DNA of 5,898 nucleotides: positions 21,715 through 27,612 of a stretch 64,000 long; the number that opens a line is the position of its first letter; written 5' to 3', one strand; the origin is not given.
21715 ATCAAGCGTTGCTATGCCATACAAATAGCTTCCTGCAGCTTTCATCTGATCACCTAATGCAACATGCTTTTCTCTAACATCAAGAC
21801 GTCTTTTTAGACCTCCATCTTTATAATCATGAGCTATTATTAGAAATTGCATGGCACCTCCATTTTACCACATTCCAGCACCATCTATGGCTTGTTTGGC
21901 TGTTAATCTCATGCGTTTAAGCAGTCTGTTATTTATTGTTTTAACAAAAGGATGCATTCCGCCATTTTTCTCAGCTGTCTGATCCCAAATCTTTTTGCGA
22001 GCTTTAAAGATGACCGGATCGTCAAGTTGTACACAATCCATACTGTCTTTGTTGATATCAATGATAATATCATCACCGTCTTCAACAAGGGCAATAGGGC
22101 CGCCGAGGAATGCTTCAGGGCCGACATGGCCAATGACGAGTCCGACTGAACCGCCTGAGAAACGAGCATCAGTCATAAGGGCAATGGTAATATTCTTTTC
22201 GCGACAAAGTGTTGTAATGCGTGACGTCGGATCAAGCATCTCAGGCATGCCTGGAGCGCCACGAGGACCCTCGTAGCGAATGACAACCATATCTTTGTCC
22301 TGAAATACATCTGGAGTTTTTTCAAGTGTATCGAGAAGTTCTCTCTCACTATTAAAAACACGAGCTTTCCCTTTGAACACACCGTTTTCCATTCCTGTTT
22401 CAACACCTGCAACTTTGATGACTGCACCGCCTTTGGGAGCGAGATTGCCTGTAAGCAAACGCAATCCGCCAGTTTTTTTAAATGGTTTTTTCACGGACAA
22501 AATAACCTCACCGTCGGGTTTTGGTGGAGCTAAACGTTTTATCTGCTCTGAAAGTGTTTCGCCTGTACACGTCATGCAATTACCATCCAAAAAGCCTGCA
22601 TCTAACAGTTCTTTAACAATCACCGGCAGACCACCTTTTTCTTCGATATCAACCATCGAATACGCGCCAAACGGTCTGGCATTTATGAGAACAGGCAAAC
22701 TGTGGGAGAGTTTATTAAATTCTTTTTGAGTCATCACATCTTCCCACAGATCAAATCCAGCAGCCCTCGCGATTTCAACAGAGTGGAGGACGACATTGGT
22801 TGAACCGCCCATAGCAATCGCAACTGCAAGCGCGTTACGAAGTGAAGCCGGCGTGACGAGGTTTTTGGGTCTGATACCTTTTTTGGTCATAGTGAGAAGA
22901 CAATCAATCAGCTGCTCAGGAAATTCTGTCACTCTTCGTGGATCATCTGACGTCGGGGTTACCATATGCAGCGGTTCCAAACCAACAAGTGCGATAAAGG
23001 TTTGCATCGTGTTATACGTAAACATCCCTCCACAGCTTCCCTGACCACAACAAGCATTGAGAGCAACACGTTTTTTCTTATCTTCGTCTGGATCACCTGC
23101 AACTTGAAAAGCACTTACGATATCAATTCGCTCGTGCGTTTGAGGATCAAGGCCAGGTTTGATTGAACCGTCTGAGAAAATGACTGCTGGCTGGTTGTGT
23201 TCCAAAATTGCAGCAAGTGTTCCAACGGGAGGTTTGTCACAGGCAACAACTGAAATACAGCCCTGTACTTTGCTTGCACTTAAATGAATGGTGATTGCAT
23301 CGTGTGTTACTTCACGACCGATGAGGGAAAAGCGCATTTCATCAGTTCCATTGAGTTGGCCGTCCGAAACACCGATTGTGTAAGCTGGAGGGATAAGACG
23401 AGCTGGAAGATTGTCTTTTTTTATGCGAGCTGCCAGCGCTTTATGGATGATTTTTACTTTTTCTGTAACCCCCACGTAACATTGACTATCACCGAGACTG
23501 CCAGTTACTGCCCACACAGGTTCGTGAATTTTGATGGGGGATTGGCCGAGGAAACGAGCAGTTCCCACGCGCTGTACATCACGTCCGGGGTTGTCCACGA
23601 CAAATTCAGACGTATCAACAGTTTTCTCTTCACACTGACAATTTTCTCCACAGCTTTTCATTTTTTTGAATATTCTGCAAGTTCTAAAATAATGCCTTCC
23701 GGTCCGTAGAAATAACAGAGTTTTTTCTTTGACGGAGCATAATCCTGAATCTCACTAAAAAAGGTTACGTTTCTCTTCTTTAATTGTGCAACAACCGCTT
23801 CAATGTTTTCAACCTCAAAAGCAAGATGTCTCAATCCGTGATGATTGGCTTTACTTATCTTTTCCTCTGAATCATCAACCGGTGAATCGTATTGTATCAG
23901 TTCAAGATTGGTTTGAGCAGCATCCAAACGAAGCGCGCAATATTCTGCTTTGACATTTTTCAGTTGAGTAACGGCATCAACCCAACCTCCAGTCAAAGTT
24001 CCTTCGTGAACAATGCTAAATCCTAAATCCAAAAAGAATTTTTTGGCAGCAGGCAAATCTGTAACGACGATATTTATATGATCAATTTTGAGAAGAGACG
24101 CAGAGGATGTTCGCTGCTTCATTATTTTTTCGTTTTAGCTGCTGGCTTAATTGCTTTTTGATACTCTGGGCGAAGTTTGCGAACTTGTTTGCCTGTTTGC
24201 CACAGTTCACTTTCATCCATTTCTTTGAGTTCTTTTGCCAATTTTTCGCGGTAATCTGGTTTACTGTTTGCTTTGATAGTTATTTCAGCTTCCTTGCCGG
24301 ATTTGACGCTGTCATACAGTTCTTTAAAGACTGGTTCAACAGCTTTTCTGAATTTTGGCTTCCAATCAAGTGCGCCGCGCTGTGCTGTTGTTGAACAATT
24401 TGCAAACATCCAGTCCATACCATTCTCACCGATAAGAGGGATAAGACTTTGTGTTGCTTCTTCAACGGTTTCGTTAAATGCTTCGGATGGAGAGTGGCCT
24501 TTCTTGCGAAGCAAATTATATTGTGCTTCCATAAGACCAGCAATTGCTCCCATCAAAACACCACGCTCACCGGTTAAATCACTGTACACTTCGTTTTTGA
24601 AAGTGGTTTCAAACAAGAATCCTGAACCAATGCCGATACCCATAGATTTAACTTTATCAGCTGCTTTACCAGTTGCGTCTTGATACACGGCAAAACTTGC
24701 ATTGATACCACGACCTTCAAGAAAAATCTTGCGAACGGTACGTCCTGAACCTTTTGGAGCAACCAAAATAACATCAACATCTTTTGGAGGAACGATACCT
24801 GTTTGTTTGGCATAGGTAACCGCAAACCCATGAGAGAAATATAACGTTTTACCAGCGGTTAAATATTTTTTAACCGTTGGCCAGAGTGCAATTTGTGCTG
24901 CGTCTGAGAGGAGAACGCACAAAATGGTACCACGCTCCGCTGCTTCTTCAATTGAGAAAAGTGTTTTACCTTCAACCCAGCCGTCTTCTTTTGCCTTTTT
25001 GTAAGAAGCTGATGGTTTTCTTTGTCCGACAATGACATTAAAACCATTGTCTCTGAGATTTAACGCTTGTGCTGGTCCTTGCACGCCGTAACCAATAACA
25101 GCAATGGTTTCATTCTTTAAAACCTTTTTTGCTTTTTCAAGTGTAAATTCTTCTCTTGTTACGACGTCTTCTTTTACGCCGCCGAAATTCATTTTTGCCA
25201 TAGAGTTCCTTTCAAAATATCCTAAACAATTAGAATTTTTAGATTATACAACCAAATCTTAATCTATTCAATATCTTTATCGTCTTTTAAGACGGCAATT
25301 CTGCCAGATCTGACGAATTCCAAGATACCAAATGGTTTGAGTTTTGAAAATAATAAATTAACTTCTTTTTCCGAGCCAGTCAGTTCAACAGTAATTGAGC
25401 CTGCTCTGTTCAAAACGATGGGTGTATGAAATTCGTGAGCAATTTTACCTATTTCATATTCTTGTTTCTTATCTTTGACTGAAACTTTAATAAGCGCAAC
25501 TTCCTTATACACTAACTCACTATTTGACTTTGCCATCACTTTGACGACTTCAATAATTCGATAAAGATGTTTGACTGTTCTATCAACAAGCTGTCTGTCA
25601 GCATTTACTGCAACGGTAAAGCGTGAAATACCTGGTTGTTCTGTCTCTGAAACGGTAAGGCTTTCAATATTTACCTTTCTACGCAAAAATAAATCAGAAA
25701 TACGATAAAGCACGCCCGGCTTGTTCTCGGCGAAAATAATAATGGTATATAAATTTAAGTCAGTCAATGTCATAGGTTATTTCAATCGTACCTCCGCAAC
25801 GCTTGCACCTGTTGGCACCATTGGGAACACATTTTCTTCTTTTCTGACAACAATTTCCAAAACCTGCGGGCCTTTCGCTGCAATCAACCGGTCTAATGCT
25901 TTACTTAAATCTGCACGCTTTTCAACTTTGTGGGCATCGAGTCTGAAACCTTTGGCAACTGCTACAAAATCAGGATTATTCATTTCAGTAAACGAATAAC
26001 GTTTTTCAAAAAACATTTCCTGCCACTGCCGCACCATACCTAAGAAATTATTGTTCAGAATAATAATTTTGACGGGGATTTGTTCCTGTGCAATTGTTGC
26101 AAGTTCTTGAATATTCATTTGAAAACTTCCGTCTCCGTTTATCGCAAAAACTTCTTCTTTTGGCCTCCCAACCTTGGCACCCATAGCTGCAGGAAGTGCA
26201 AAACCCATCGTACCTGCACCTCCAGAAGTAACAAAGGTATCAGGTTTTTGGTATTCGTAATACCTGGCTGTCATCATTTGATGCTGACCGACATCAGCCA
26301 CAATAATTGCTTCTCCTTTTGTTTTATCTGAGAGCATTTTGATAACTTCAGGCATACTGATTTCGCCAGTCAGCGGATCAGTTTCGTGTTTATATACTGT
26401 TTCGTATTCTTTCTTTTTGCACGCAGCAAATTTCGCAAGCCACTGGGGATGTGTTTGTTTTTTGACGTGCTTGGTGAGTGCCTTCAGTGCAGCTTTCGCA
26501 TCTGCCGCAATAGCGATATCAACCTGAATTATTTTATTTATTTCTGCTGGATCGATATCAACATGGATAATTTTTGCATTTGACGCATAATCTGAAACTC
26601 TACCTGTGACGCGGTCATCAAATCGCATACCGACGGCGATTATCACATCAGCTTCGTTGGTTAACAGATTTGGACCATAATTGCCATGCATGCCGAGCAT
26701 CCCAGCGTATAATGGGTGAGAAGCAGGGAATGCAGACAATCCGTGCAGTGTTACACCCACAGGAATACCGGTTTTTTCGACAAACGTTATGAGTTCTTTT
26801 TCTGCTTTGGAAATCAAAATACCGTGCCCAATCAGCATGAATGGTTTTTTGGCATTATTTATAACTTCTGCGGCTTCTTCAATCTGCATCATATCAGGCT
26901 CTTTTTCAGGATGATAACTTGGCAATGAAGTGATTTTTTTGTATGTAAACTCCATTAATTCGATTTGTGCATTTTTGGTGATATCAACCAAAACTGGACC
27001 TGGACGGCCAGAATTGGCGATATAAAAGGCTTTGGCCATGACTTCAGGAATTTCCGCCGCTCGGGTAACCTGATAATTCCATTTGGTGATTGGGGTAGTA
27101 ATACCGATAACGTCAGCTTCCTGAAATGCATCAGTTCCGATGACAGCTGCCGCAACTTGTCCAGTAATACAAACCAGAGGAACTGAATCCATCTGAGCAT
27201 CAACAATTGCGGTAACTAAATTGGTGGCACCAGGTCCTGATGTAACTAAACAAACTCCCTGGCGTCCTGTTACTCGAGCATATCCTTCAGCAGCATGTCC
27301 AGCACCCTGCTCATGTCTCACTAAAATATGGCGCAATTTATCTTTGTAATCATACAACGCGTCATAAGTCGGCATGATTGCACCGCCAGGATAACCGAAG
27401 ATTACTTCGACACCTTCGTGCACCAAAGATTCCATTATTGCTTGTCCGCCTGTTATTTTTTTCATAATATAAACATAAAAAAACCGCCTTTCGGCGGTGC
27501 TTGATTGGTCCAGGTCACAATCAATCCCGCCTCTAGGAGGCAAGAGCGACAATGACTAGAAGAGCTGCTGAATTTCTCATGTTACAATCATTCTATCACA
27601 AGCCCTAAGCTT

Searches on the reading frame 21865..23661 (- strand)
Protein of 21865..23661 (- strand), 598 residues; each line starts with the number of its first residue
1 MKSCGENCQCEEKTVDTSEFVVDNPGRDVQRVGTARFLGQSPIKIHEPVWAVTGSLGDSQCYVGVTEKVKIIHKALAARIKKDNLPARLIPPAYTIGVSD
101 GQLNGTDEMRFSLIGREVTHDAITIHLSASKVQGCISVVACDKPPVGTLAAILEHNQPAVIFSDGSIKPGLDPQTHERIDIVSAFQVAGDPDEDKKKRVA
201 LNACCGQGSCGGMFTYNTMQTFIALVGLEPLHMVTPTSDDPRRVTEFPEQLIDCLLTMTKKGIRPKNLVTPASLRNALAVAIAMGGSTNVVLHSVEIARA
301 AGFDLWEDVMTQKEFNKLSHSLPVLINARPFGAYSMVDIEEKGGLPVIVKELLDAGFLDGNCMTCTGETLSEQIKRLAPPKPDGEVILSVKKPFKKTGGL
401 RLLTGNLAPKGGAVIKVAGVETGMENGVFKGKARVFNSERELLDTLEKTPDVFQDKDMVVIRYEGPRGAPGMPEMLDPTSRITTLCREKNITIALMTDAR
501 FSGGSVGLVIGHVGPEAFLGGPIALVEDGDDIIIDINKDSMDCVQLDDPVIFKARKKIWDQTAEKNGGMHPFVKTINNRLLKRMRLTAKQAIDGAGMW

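Call 31: search_protein_families(library=pfam, proteins=[window:21865-23661:-], max_evalue=0.00001)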
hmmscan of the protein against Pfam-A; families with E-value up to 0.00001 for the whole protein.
window:21865-23661:- (598 aa): 2 families
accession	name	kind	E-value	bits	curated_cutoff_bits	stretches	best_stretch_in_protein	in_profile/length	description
PF00920.27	ILVD_EDD_N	-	1.9e-64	218.3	27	1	73-372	20-315/316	Dihydroxy-acid/6-phosphogluconate dehydratase N-terminal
PF24877.1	ILV_EDD_C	-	3.5e-55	186.8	27.7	1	385-595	1-191/191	Dihydroxy-acid/6-phosphogluconate dehydratase C-terminal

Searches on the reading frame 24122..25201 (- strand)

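Call 31: search_protein_families(library=pfam, proteins=[window:24122-25201:-], max_evalue=0.00001)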
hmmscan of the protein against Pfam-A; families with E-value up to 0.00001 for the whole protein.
window:24122-25201:- (359 aa): 2 families
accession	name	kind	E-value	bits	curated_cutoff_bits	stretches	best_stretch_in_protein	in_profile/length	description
PF07991.19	KARI_N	-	5.7e-48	163.1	20.6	1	27-193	1-161/165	Acetohydroxy acid isomeroreductase, NADPH-binding domain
PF01450.25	KARI_C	-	2.5e-43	148.3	29.1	1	201-345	1-143/144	Ketol-acid reductoisomerase, C-terminal domain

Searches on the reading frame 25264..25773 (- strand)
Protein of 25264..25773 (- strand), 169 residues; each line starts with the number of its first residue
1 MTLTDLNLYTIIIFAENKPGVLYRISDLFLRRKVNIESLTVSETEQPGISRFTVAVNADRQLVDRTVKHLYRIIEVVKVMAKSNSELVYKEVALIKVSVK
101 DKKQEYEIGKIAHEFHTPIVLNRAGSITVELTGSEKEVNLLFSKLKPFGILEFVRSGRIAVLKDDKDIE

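Call 31: search_protein_families(library=pfam, proteins=[window:25264-25773:-], max_evalue=0.00001)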
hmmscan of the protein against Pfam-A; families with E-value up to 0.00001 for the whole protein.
window:25264-25773:- (169 aa): 5 families
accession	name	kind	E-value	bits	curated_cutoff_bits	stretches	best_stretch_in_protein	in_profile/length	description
PF10369.15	ALS_ss_C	-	3.5e-19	69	23.2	1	90-161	1-71/74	Small subunit of acetolactate synthase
PF22629.2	ACT_AHAS_ss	-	1.9e-16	60.4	27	1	12-78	2-67/67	AHAS small subunit-like ACT domain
PF13710.12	ACT_5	-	1.8e-10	40.9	27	1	18-79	2-62/62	ACT domain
PF01842.31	ACT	-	3.8e-10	39.8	27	1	9-70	1-61/66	ACT domain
PF13291.12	ACT_4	-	5.8e-06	27.3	27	0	10-79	8-78/80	ACT domain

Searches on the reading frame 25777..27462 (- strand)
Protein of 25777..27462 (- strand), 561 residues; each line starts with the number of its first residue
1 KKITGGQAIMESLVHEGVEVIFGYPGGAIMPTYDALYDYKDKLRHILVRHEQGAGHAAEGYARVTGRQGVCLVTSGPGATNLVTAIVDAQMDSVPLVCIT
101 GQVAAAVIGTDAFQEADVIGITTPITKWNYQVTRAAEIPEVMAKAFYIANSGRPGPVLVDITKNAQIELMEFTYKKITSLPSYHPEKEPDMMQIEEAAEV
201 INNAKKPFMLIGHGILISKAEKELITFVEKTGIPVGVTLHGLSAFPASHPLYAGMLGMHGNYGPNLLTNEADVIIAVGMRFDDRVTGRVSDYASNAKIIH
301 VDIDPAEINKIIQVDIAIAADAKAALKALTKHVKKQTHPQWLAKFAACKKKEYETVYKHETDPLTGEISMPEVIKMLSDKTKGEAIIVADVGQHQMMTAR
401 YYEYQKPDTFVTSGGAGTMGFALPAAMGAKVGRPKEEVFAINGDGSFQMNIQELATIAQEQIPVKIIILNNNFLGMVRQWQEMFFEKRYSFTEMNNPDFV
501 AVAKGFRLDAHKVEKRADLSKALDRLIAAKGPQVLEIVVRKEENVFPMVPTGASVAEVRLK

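Call 31: search_protein_families(library=pfam, proteins=[window:25777-27462:-], max_evalue=0.00001)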
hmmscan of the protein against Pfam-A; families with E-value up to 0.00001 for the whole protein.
window:25777-27462:- (561 aa): 3 families
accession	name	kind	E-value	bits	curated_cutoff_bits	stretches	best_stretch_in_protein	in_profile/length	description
PF02775.26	TPP_enzyme_C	-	1.3e-53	181.3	21.9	1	390-537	1-151/151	Thiamine pyrophosphate enzyme, C-terminal TPP binding domain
PF00205.28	TPP_enzyme_M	-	5.2e-49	165.9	30.4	1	194-329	1-137/137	Thiamine pyrophosphate enzyme, central domain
PF02776.23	TPP_enzyme_N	-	8.1e-40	135.7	26.8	1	4-119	2-117/119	Thiamine pyrophosphate enzyme, N-terminal TPP binding domain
